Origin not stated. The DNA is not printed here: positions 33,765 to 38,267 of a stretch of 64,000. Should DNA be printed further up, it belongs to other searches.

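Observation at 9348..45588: Intergenic elements built from arrays of 7-9-nt tandem units, mostly as facing inverted arrays: conserved architecture, locus-specific unit sequence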

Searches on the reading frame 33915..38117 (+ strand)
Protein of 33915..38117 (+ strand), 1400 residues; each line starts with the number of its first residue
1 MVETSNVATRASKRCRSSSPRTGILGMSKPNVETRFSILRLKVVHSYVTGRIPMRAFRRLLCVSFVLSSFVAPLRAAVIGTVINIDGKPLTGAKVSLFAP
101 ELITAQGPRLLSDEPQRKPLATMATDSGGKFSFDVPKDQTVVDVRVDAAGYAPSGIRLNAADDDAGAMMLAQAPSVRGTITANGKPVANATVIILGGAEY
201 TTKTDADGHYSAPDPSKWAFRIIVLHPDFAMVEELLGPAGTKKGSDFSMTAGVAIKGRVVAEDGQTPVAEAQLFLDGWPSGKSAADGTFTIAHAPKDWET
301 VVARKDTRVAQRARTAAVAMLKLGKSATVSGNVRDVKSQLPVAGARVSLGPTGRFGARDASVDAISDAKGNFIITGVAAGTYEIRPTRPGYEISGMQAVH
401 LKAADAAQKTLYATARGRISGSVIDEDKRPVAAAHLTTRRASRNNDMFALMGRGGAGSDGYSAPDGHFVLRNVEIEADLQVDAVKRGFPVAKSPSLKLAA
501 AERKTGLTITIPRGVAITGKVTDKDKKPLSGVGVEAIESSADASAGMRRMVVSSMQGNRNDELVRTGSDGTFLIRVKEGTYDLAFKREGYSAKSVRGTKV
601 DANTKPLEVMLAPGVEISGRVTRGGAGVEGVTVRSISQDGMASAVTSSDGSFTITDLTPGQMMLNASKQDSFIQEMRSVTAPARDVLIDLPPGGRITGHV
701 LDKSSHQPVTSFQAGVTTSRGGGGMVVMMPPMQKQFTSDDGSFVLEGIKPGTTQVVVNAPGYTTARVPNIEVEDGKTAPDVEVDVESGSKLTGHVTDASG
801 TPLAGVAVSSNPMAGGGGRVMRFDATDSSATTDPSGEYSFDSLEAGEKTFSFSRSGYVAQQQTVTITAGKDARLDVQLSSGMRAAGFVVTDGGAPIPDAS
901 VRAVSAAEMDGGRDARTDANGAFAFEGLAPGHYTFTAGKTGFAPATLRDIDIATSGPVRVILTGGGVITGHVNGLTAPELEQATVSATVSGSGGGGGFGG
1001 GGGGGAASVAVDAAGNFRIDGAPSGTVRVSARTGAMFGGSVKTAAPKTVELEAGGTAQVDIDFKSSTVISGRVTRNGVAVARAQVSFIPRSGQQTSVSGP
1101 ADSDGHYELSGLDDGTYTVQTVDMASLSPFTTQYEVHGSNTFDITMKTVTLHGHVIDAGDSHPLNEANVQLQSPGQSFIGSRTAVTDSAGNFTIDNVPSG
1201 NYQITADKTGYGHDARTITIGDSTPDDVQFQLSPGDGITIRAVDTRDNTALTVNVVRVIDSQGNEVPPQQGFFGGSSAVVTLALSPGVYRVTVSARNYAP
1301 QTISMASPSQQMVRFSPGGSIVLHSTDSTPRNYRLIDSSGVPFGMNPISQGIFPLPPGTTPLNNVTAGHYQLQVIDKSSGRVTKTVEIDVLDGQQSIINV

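Call 10: search_protein_families(library=pfam, proteins=[window:33915-38117:+])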
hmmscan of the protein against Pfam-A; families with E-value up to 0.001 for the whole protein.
window:33915-38117:+ (1400 aa): 21 families
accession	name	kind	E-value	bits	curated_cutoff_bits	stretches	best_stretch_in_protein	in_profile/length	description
PF13620.12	CarboxypepD_reg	-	5.5e-124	405.2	32.3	11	791-879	2-82/82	Carboxypeptidase regulatory-like domain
PF13715.12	CarbopepD_reg_2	-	2.8e-62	207.2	32.2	2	1152-1234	2-78/88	CarboxypepD_reg-like domain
PF17802.7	SpaA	-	2.3e-23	82.6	23.1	1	1156-1219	8-75/91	Prealbumin-like fold domain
PF09430.16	EMC7_beta-sandw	-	2.1e-22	80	26.6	0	1181-1221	20-60/122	ER membrane protein complex subunit 7, beta-sandwich domain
PF17210.9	SdrD_B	-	8e-22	78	29.7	0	1157-1215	18-72/112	SdrD B-like domain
PF20598.4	DUF6795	-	1.4e-18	67.5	27.4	0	176-216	1-47/103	Domain of unknown function (DUF6795)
PF10670.15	DUF4198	-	5.1e-18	66.4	34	0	887-938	151-206/209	Domain of unknown function (DUF4198)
PF14686.12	fn3_3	-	1.8e-17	63.3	24.4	0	1184-1221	29-68/75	Polysaccharide lyase family 4, domain II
PF08308.17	PEGA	-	2.5e-13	50.1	20.8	0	1192-1223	27-58/71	PEGA domain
PF00775.27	Dioxygenase_C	-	1.2e-11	44.9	27.3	0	78-100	32-54/182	Dioxygenase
PF25020.1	TTR_TEN1-4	-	1.1e-08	35.3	27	0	618-687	10-79/86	Teneurin TTR-like domain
PF07210.18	DUF1416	-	3.2e-08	33.8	23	0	1055-1138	8-89/97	Protein of unknown function (DUF1416)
PF01060.29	TTR-52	-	1e-07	32.9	24.9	0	341-386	10-55/79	Transthyretin-like family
PF02369.22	Big_1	-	2.3e-07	31.3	34.9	0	789-866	19-92/93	Bacterial Ig-like domain (group 1)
PF23193.1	NOMO_3rd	-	1.1e-06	29.1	27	0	1182-1209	60-87/120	NOMO third transthyretin-like domain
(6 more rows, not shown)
